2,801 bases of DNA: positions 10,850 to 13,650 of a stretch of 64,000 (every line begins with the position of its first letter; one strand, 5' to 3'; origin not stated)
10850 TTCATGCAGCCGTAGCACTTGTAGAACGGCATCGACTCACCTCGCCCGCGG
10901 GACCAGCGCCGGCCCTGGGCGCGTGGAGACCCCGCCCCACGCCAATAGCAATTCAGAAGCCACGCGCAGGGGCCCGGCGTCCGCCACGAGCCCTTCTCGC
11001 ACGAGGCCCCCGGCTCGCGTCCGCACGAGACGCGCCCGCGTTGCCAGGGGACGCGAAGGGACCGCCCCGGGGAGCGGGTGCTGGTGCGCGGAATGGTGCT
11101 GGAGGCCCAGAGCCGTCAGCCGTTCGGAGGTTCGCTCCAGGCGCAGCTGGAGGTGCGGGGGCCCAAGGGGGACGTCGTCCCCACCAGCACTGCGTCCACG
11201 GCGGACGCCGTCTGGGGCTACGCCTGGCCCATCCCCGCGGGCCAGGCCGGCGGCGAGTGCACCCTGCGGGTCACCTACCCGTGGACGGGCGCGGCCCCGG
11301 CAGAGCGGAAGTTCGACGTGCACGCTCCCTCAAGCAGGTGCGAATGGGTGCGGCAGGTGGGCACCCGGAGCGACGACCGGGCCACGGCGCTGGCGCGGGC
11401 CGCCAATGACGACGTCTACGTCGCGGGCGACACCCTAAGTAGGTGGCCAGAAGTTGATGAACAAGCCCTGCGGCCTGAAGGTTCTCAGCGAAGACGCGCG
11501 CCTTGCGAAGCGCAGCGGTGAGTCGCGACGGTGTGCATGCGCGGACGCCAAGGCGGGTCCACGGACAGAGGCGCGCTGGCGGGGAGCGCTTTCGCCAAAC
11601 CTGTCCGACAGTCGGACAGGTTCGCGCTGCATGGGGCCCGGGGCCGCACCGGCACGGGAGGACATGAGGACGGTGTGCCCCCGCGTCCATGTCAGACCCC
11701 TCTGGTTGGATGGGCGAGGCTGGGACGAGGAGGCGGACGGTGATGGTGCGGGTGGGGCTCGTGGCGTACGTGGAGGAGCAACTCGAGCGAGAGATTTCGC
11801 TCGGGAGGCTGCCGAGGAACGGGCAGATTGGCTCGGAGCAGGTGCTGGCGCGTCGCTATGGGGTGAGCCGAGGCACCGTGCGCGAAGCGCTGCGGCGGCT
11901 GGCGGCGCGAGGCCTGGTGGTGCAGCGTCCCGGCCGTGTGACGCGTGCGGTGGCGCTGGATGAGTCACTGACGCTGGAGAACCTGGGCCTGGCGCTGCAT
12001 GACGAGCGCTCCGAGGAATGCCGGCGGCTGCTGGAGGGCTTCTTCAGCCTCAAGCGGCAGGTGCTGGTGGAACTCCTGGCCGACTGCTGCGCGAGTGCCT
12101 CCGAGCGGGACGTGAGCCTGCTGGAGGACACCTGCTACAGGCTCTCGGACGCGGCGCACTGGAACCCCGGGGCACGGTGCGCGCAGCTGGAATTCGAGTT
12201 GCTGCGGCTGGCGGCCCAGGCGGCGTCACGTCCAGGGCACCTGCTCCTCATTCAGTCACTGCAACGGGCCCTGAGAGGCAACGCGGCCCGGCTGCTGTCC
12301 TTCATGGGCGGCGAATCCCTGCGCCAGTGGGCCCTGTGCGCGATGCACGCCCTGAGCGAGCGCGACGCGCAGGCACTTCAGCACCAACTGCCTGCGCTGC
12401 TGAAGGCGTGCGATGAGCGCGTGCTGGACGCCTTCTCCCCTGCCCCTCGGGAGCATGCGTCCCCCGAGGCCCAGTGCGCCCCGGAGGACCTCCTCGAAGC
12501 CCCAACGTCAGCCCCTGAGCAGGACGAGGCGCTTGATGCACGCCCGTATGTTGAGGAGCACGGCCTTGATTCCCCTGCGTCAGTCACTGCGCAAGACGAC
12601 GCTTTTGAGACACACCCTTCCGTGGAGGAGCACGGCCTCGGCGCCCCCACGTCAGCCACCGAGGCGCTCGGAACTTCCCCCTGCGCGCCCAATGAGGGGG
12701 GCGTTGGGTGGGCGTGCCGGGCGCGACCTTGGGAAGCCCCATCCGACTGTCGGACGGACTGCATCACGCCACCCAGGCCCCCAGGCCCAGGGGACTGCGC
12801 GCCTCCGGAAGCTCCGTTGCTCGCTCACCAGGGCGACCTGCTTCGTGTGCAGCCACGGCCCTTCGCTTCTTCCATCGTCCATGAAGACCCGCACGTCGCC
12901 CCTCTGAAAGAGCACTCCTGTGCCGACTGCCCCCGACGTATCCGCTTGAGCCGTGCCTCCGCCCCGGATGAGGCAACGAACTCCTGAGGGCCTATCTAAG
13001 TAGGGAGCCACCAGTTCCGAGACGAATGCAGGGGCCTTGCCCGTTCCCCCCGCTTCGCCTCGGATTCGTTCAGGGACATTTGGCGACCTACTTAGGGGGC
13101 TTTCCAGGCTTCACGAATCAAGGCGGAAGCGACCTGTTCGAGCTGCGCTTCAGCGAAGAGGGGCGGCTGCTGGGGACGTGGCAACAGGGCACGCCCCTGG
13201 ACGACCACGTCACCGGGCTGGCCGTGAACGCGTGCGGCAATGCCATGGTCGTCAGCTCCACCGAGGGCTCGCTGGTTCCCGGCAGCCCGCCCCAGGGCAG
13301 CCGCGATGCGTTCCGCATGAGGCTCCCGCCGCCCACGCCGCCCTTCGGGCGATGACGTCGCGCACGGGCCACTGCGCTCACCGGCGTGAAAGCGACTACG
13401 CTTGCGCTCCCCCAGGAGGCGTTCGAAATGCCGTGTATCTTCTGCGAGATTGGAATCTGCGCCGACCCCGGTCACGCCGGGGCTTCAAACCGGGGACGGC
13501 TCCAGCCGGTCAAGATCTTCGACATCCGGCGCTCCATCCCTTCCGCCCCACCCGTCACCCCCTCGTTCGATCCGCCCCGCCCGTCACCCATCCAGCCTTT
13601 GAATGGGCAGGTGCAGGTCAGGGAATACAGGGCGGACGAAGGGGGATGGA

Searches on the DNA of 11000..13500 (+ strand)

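Call 45: search_dna_similar(query=window:11435-11473:+, collection=plasmids, mode=distant, max_evalue=10, max_rows=20)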
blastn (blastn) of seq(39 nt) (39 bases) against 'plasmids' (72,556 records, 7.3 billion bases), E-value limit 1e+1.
Records with a match: 12; places in all: 12; records where one place covers at least 80% of the query: 0.
Best place of each record, by identity: >=99% 12.
By first word of the organism name: Lactiplantibacillus 8; Halobacterium 1; Latilactobacillus 1; Levilactobacillus 1; Pediococcus 1.
By predicted mobility (MOB-suite, as given by PLSDB): mobilizable 10; non-mobilizable 1; conjugative 1.
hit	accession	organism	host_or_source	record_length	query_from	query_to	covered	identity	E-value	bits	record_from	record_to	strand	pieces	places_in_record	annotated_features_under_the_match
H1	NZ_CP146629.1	Halobacterium salinarum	-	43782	19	37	49%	100.0%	2e+0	36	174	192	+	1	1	MarR family transcriptional regulator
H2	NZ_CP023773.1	Lactiplantibacillus plantarum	pure culture,Chinese fermented ...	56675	9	26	46%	100.0%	6e+0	34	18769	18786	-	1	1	DNA methyltransferase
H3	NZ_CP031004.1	Latilactobacillus curvatus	fermented food product,raw fermented ...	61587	9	26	46%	100.0%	6e+0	34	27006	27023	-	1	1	DNA methyltransferase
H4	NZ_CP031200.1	Levilactobacillus brevis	-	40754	9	26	46%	100.0%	6e+0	34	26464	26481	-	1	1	DNA methyltransferase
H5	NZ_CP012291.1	Pediococcus damnosus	pilsner beer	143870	9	26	46%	100.0%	6e+0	34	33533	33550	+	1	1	DNA methyltransferase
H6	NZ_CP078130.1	Lactiplantibacillus plantarum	isolate from food,food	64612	9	26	46%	100.0%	6e+0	34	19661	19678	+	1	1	DNA methyltransferase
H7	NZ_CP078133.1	Lactiplantibacillus plantarum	isolated strain,food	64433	9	26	46%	100.0%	6e+0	34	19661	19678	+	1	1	DNA methyltransferase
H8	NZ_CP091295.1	Lactiplantibacillus plantarum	isolate,food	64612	9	26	46%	100.0%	6e+0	34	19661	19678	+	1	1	DNA methyltransferase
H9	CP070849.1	Lactiplantibacillus plantarum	bacterial isolate,Fu-Tsai (Fermented ...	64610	9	26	46%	100.0%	6e+0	34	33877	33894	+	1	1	class I SAM-dependent DNA methyltransferase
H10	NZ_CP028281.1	Lactiplantibacillus plantarum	cell culture,Pickled Green Chili Peppers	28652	9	26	46%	100.0%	6e+0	34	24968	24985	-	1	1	DNA methyltransferase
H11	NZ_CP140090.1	Lactiplantibacillus plantarum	food,Broad bean paste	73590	9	26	46%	100.0%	6e+0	34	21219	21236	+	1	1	DNA methyltransferase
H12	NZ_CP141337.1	Lactiplantibacillus plantarum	whole organism,fermented food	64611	9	26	46%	100.0%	6e+0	34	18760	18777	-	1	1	DNA methyltransferase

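Call 57: search_rna_families(source=window, start=11000, end=13500, threshold=evalue, max_evalue=1)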
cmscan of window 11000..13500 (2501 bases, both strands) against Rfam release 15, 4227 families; matches with E-value up to 1: 0.
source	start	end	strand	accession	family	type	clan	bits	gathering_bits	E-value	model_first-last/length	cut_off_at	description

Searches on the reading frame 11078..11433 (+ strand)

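Call 5: search_protein_families(library=pfam, proteins=[window:11078-11433:+], max_evalue=0.1)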
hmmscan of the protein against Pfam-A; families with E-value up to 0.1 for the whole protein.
window:11078-11433:+ (118 aa): 1 family
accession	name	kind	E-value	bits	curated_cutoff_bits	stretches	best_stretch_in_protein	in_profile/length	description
PF01835.25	MG2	-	0.0011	19.7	32.8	1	5-81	21-96/96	MG2 domain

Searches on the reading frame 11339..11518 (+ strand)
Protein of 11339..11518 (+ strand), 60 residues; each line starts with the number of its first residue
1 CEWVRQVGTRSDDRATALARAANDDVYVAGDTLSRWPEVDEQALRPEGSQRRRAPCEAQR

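Call 55: search_protein_families(library=pfam, proteins=[window:11339-11518:+], max_evalue=10)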
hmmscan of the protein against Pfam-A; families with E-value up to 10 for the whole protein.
seq(60 aa): 1 family
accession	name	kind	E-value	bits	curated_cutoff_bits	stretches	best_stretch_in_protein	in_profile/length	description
PF06739.17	SBBP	-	0.0027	18.1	20.5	1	2-34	1-34/38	Beta-propeller repeat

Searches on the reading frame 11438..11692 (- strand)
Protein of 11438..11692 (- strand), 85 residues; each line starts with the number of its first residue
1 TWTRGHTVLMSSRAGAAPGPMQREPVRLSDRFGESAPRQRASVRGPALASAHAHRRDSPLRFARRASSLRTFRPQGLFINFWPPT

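Call 20: search_protein_families(library=pfam, proteins=[window:11438-11692:-], max_evalue=10)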
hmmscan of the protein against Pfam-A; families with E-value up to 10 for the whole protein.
window:11438-11692:- (85 aa): 0 families
